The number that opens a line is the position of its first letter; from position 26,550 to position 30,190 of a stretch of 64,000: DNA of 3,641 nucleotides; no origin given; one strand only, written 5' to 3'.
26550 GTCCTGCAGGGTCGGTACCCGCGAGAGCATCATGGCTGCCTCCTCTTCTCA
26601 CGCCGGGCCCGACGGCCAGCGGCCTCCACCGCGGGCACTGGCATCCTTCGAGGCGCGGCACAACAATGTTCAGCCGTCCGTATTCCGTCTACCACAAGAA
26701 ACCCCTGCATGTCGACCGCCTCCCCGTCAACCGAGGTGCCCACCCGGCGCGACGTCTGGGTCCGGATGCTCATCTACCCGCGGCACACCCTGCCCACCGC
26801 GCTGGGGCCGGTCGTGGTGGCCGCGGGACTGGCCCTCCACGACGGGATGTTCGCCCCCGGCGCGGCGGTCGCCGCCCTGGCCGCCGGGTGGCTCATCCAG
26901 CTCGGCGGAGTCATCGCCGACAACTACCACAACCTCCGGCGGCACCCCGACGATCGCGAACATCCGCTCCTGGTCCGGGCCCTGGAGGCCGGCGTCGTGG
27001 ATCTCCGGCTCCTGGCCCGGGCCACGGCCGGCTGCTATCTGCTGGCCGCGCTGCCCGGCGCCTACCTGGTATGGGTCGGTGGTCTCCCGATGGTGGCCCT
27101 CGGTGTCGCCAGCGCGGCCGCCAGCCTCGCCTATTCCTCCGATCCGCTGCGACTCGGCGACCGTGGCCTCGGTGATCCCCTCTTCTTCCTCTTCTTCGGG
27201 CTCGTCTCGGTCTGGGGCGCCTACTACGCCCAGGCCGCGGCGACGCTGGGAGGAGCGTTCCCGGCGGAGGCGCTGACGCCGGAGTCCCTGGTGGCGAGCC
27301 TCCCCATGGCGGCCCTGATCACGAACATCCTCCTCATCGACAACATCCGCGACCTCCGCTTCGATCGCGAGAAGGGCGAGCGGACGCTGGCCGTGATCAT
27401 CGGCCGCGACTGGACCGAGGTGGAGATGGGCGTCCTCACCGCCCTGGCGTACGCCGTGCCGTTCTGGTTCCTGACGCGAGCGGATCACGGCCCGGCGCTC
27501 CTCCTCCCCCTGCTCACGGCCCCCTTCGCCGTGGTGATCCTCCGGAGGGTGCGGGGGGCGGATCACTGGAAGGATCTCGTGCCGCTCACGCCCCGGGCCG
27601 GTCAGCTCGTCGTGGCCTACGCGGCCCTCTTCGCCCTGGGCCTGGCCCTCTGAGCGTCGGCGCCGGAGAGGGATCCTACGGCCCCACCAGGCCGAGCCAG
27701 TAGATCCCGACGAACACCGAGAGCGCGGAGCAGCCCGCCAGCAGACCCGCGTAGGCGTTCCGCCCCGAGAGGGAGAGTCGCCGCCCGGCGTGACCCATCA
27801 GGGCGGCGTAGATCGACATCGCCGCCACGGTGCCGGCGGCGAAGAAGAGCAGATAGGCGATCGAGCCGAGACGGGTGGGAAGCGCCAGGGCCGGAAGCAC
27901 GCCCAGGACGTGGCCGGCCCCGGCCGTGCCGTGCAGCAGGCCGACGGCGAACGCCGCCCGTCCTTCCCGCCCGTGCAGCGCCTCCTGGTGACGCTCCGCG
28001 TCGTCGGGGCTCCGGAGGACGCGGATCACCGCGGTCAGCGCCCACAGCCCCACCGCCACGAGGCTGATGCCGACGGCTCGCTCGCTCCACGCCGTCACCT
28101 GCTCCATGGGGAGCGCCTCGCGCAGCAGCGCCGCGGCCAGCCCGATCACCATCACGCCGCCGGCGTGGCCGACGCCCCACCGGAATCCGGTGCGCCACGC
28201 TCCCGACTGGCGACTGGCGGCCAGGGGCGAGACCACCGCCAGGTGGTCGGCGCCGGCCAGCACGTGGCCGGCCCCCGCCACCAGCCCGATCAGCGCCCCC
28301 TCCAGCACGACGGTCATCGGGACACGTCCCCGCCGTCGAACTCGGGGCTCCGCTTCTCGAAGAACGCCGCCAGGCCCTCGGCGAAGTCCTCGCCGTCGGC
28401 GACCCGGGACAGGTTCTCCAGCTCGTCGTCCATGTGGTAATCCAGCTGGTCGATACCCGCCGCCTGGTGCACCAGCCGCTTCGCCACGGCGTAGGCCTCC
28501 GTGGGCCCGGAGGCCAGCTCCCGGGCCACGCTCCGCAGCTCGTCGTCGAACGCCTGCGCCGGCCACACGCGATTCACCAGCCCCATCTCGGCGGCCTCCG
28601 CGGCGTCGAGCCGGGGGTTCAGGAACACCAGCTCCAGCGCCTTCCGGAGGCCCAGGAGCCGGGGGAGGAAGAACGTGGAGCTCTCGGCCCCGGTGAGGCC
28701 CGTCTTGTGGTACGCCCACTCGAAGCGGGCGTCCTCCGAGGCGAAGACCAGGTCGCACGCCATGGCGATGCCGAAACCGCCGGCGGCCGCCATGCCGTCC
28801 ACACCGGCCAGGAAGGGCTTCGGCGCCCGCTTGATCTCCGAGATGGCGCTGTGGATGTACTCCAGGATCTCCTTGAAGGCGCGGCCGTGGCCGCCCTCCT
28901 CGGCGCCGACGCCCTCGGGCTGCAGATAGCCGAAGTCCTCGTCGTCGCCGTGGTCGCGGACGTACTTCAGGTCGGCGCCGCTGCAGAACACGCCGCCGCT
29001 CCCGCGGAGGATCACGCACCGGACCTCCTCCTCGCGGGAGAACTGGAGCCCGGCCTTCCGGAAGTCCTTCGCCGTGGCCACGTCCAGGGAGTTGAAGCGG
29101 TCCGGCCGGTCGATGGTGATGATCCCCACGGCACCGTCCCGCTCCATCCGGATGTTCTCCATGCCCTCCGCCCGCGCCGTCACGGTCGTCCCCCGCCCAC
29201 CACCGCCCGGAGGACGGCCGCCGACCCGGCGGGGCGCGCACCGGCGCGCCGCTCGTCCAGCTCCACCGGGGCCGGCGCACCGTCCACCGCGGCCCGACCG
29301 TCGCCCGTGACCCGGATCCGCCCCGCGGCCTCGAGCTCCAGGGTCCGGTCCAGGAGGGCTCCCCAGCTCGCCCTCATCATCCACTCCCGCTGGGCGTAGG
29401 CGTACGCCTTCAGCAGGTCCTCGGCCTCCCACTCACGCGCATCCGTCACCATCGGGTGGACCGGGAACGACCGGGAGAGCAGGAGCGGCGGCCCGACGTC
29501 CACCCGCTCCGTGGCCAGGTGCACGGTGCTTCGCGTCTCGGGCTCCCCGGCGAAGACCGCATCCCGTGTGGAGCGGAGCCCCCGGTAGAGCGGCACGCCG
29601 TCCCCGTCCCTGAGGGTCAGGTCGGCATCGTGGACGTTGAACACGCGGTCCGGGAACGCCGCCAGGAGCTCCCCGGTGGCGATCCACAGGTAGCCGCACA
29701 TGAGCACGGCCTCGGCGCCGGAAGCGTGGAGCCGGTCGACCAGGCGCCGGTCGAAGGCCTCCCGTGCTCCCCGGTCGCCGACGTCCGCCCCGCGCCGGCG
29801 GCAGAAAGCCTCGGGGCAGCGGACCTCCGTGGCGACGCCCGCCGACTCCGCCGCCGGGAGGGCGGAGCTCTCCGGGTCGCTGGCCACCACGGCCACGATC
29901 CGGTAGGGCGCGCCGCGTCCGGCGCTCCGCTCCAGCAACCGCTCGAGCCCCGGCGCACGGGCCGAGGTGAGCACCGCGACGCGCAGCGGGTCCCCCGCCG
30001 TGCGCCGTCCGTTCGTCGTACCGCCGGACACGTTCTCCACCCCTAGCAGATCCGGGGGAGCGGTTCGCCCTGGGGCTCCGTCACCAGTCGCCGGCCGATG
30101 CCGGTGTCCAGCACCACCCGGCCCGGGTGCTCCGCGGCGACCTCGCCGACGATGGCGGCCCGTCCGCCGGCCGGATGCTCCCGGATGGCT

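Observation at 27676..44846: Membrane-bound [NiFe]-hydrogenase operon placed back to back with a porin-cytochrome-type multihaem electron conduit cluster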

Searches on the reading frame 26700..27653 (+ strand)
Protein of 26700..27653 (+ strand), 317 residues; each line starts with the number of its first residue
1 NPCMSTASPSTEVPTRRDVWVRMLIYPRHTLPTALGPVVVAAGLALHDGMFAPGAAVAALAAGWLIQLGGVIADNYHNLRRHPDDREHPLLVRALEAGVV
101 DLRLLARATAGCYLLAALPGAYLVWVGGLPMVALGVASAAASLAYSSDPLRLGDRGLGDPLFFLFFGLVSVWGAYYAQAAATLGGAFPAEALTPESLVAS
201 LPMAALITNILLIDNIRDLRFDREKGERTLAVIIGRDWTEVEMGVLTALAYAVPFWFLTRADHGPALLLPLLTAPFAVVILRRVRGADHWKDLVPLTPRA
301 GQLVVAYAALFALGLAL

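Call 7: search_protein_families(library=pfam, proteins=[window:26700-27653:+], max_evalue=0.01)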
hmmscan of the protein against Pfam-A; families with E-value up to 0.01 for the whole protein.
window:26700-27653:+ (317 aa): 1 family
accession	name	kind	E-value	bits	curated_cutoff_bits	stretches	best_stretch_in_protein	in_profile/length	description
PF01040.23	UbiA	-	6.3e-19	68.7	34.2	1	39-285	4-233/250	UbiA prenyltransferase family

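Call 73: search_protein_families(library=ncbifam, proteins=[window:26700-27653:+], max_evalue=0.01)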
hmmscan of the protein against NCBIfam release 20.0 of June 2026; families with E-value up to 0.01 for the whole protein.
window:26700-27653:+ (317 aa): 12 families
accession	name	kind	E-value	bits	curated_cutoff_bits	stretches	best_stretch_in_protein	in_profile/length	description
NF004751.0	PRK06080.1-3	equivalog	3.4e-58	197.6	264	1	28-317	19-295/296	1,4-dihydroxy-2-naphthoate polyprenyltransferase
NF004749.0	PRK06080.1-1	equivalog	2.1e-28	99.4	277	1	10-316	12-306/311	1,4-dihydroxy-2-naphthoate polyprenyltransferase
NF004750.0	PRK06080.1-2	equivalog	2.3e-27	96.1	346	1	28-316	15-299/301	1,4-dihydroxy-2-naphthoate polyprenyltransferase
TIGR00751.1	menA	equivalog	1.3e-26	93.7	102.15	1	29-314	3-284/284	1,4-dihydroxy-2-naphthoate octaprenyltransferase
NF004754.0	PRK06080.1-6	equivalog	7e-19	68.3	522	1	16-312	8-298/308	1,4-dihydroxy-2-naphthoate polyprenyltransferase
NF004753.0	PRK06080.1-5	equivalog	1.1e-17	64.2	555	1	29-315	21-303/312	1,4-dihydroxy-2-naphthoate polyprenyltransferase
NF009926.0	PRK13387.1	equivalog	1.9e-13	50.2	316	1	29-275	13-270/317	1,4-dihydroxy-2-naphthoate polyprenyltransferase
NF004617.0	PRK05951.1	equivalog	1.8e-11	43.8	239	1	72-277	68-263/306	prenyltransferase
TIGR02235.1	menA_cyano-plnt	equivalog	7.5e-11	41.8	225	1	129-314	106-282/285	2-carboxy-1,4-naphthoquinone phytyltransferase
NF004752.0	PRK06080.1-4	subfamily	9.2e-11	41.9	289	1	65-276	50-258/300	1,4-dihydroxy-2-naphthoate polyprenyltransferase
TIGR01476.1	chlor_syn_BchG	subfamily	1.8e-05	24.4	212.3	1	120-240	96-207/283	(bacterio)chlorophyll synthase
NF009521.0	PRK12882.1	equivalog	0.0036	16.6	296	1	174-255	138-222/280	geranylgeranylglycerol-phosphate geranylgeranyltransferase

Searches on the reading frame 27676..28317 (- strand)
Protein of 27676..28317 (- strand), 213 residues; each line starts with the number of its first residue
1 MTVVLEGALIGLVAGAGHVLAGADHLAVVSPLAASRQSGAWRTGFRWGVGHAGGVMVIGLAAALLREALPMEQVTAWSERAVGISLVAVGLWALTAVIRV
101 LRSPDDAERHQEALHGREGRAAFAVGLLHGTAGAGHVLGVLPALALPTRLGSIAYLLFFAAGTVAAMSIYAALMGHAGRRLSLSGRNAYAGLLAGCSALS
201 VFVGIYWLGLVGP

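Call 7: search_protein_families(library=pfam, proteins=[window:27676-28275:-], max_evalue=0.01)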
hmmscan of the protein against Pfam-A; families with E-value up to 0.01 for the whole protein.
window:27676-28275:- (199 aa): 0 families

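Call 8: search_protein_families(library=ncbifam, proteins=[window:27676-28275:-], max_evalue=0.1)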
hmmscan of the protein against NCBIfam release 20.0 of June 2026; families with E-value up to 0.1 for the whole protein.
window:27676-28275:- (199 aa): 0 families

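Call 72: search_protein_families(library=pfam, proteins=[window:27676-28317:-], max_evalue=10)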
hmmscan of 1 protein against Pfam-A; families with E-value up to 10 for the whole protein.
window:27676-28317:- (213 aa): 2 families
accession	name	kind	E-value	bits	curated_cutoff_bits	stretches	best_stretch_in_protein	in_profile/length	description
PF13795.12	HupE_UreJ_2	-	0.0045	17.1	24.5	1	14-162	4-133/156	HupE / UreJ protein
PF09813.14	Coa3_cc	-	3.7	7.7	27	1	182-202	9-29/48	Cytochrome c oxidase assembly factor 3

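Call 73: search_protein_families(library=ncbifam, proteins=[window:27676-28317:-], max_evalue=0.01)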
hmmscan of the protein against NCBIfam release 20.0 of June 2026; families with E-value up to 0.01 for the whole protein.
window:27676-28317:- (213 aa): 0 families

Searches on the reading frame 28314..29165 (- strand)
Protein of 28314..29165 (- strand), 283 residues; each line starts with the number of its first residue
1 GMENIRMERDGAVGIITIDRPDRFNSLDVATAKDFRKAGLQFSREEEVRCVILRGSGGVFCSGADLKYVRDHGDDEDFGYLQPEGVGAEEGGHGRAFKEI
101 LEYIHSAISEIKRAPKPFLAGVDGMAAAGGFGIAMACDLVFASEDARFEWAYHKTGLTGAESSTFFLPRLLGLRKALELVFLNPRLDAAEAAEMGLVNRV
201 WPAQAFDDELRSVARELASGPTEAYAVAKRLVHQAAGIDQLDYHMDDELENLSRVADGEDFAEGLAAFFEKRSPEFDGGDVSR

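Call 7: search_protein_families(library=pfam, proteins=[window:28314-29165:-], max_evalue=0.01)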
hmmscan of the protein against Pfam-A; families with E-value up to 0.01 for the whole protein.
window:28314-29165:- (283 aa): 2 families
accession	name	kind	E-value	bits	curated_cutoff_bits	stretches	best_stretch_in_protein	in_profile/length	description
PF00378.25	ECH_1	-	6.4e-49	167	27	2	104-278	77-250/251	Enoyl-CoA hydratase/isomerase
PF16113.10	ECH_2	-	9e-25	88.3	27.2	1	13-208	1-179/335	Enoyl-CoA hydratase/isomerase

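Call 8: search_protein_families(library=ncbifam, proteins=[window:28314-29165:-], max_evalue=0.1)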
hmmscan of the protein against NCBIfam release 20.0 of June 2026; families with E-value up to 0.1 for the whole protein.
window:28314-29165:- (283 aa): 75 families (the best 25 are shown)
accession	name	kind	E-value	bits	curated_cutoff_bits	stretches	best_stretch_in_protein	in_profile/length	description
NF046063.1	oxepin_alt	equivalog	2.9e-51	174.4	300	2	99-275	79-254/254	oxepin-CoA hydrolase, alternative type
NF004635.0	PRK05981.1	equivalog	1e-49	169.5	351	1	3-278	4-265/266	enoyl-CoA hydratase/isomerase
NF051848.1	EnCoAHydtEchA19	equivalog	3.2e-47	161.2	400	1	5-278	2-257/258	enoyl-CoA hydratase EchA19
NF005700.0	PRK07511.1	subfamily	9.1e-47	159.8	274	2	98-277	81-259/260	enoyl-CoA hydratase family protein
TIGR02280.1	PaaB1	equivalog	1.5e-46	159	345.15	1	9-278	5-255/256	2-(1,2-epoxy-1,2-dihydrophenyl)acetyl-CoA isomerase PaaG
NF006109.0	PRK08260.1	subfamily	9.1e-45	153.2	320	1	2-278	3-277/296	enoyl-CoA hydratase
NF006107.0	PRK08258.1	equivalog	3.1e-44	151.3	330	2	108-278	106-276/277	enoyl-CoA hydratase family protein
NF006100.0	PRK08252.1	subfamily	8.3e-43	146.8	282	2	113-278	89-253/254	crotonase/enoyl-CoA hydratase family protein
NF004725.0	PRK06072.1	equivalog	1.4e-42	146.1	293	1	5-278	2-247/248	enoyl-CoA hydratase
NF004857.0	PRK06210.1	equivalog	6.4e-42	143.8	341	1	4-277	9-273/275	enoyl-CoA hydratase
NF006699.0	PRK09245.1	subfamily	8.9e-40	136.6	354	1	3-278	3-265/266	crotonase/enoyl-CoA hydratase family protein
NF006140.0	PRK08290.1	subfamily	4.6e-39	134.3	280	1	3-241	8-246/292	enoyl-CoA hydratase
NF005802.0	PRK07657.1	equivalog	1.1e-38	133.3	363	2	99-278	81-259/260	enoyl-CoA hydratase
NF004517.0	PRK05862.1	equivalog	1.1e-38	133.2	396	2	102-277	82-255/257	enoyl-CoA hydratase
NF004781.0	PRK06127.1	subfamily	1.3e-38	133.3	291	2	105-278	96-268/269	enoyl-CoA hydratase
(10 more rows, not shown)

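Call 88: search_solved_structures(query=window:28314-29162:-, max_evalue=1e-20)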
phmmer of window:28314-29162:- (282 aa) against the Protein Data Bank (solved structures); distinct sequences matched with E-value up to 1e-20: 77 (the best 60 are shown).
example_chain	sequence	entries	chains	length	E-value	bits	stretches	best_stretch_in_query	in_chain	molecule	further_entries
2ej5_A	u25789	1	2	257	6.8e-40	140.6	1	108-277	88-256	Enoyl-CoA hydratase subunit II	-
6sla_AAA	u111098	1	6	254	3.7e-37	131.6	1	6-277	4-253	Enoyl-CoA hydratase/carnithine racemase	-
6sl9_AAA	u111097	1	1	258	4e-37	131.5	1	5-277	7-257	Enoyl-CoA hydratase/carnithine racemase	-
6slb_AAA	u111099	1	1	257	4.1e-37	131.5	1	5-277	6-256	Enoyl-CoA hydratase/carnithine racemase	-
3hrx_A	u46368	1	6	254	4.9e-37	131.3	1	6-277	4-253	Probable enoyl-CoA hydratase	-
2pbp_A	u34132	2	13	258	6.6e-34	121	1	4-277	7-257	Enoyl-CoA hydratase subunit I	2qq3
3p5m_A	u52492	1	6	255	3.2e-33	118.7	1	106-277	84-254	Enoyl-CoA hydratase/isomerase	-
4fzw_C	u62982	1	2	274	3.4e-33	118.7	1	10-277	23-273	1,2-epoxyphenylacetyl-CoA isomerase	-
4lk5_A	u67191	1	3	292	1.5e-32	116.5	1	10-276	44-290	enoyl-CoA hydratase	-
3g64_A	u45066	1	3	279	1.8e-30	109.7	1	3-277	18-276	Putative enoyl-CoA hydratase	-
5zai_A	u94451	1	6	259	4.9e-30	108.3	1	2-277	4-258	3-hydroxypropionyl-coenzyme A dehydratase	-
4fjw_D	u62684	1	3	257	8.8e-30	107.4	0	113-275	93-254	Probable enoyl-CoA hydratase echA8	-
3pzk_A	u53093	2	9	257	1.4e-29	106.8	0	113-275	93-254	e enoyl-CoA hydratase echA8 | enoyl-CoA hydratase echA8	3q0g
3q0j_A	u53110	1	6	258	1.4e-29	106.8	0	113-275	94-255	enoyl-CoA hydratase echA8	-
3h81_A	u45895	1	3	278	2e-29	106.3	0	113-275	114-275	enoyl-CoA hydratase echA8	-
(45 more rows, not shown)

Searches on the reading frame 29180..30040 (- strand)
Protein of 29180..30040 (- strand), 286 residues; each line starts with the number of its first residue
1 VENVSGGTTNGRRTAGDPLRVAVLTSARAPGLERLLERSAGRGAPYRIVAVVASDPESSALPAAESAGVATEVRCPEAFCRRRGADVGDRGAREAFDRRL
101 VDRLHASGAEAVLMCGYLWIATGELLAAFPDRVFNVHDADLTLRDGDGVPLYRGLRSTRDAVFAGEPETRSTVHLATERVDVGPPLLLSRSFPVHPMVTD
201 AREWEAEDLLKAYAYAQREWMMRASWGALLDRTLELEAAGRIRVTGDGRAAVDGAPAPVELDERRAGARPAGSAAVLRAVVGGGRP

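Call 6: search_protein_families(library=pfam, proteins=[window:29180-30040:-], max_evalue=0.01)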
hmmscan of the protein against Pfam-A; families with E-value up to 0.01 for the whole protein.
window:29180-30040:- (286 aa): 1 family
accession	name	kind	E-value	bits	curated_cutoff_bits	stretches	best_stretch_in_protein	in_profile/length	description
PF00551.24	Formyl_trans_N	-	4e-16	59.7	26.1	1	20-199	2-161/181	Formyl transferase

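Call 8: search_protein_families(library=ncbifam, proteins=[window:29180-30040:-], max_evalue=0.1)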
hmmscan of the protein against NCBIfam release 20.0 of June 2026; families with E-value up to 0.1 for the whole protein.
window:29180-30040:- (286 aa): 5 families
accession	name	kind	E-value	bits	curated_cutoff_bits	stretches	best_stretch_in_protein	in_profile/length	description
TIGR00639.1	PurN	equivalog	1.2e-21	77.2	150.1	1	20-196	2-158/192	phosphoribosylglycinamide formyltransferase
TIGR00460.1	fmt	equivalog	0.00018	20.8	201.5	1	78-199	51-161/315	methionyl-tRNA formyltransferase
NF004684.0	PRK06027.1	subfamily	0.0012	18.7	223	1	17-141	88-198/286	formyltetrahydrofolate deformylase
NF005414.0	PRK06988.1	equivalog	0.0075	15.3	316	1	101-184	70-145/311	formyltransferase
TIGR00655.1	PurU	equivalog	0.016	14.9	285.95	1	90-184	142-228/280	formyltetrahydrofolate deformylase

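Call 87: search_solved_structures(query=window:29180-30040:-, max_evalue=0.001)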
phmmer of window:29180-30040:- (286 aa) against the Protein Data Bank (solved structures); distinct sequences matched with E-value up to 0.001: 17.
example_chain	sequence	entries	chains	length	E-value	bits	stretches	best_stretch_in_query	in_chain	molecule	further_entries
3auf_A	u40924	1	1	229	7.8e-15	58.3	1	16-194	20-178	Glycinamide ribonucleotide transformylase 1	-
4ds3_A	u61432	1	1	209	1.8e-13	53.8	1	20-211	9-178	Phosphoribosylglycinamide formyltransferase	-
2ywr_A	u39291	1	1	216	6.5e-10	42.1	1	19-196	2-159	Phosphoribosylglycinamide formyltransferase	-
1c3e_A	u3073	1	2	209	2.1e-09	40.5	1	21-194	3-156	GLYCINAMIDE RIBONUCLEOTIDE TRANSFORMYLASE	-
1c2t_A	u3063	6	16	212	2.2e-09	40.4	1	21-194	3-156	GLYCINAMIDE RIBONUCLEOTIDE TRANSFORMYLASE | PHOSPHORIBOSYL-GLYCINAMIDE FORMYLTRANSFERASE | PHOSPHORIBOSYLGLYCINAMIDE FORMYLTRANSFERASE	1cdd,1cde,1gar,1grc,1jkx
2gar_A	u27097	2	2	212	3e-09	40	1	21-194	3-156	GLYCINAMIDE RIBONUCLEOTIDE TRANSFORMYLASE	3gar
3da8_A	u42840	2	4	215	1.8e-05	27.6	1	17-194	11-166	Probable 5'-phosphoribosylglycinamide formyltransferase purN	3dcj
3tqr_A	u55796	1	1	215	2.6e-05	27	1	17-196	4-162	Phosphoribosylglycinamide formyltransferase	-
3av3_A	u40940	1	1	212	2.8e-05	26.9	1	20-196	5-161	Phosphoribosylglycinamide formyltransferase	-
5j9f_A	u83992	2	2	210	3.1e-05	26.8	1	20-195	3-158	Trifunctional purine biosynthetic protein adenosine-3 | Phosphoribosylglycinamide formyltransferase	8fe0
3w7b_A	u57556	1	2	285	3.9e-05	26.5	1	89-186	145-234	Formyltetrahydrofolate deformylase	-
3p9x_A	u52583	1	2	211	4e-05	26.4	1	90-186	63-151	phosphoribosylglycinamide formyltransferase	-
4zyt_A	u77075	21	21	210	0.00015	24.5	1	20-195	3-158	Trifunctional purine biosynthetic protein adenosine-3 | Phosphoribosylglycinamide formyltransferase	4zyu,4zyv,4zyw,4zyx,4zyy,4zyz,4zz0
1zlx_A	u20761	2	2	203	0.00016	24.4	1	20-195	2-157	Phosphoribosylglycinamide formyltransferase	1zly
1meo_A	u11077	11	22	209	0.00018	24.3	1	20-195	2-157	Phosphoribosylglycinamide formyltransferase | Trifunctional purine biosynthetic protein adenosine-3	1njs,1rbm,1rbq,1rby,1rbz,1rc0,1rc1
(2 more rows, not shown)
